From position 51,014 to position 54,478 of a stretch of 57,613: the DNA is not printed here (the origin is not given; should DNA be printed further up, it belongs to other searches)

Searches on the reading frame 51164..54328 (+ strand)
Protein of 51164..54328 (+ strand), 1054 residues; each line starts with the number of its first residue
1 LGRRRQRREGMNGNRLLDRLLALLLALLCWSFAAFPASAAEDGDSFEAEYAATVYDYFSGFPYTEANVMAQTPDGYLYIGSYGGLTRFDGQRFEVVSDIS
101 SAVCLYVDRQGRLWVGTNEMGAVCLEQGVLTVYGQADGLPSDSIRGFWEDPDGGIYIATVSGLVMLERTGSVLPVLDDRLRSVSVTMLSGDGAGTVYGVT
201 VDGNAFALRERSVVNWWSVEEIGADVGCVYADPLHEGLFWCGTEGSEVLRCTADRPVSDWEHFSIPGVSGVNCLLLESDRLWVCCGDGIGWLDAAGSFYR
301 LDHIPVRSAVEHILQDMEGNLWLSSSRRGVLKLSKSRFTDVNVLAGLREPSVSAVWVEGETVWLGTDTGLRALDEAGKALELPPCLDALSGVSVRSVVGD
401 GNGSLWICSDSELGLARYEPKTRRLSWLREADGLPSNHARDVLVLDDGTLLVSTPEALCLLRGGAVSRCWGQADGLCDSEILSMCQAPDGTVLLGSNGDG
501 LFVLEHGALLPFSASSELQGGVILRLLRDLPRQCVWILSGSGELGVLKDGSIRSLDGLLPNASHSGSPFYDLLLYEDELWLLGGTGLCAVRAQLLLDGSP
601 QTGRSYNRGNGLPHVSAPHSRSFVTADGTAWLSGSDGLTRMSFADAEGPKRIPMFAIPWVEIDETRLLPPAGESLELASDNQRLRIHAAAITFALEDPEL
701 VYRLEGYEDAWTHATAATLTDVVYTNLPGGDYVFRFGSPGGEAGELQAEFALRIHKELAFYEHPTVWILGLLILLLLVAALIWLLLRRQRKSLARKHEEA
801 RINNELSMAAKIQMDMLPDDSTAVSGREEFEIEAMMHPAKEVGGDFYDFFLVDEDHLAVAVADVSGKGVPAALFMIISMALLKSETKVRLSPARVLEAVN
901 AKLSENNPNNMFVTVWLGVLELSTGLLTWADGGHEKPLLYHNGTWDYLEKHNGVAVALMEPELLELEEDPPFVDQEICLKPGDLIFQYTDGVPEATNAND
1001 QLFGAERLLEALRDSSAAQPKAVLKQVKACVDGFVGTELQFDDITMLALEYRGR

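Call 7: search_protein_families(library=pfam, proteins=[window:51164-54328:+], max_evalue=0.01)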
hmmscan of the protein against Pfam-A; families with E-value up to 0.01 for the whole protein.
window:51164-54328:+ (1054 aa): 3 families
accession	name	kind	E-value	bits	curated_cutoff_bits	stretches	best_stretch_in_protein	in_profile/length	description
PF07228.17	SpoIIE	-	1.7e-44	152.5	25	1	853-1051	1-191/192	Stage II sporulation protein E (SpoIIE)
PF07494.17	Reg_prop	-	1.6e-20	71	20.4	1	102-118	7-23/24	Two component regulator propeller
PF07495.19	Y_Y_Y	-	4.4e-06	26.9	26.6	1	701-735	11-43/65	Y_Y_Y domain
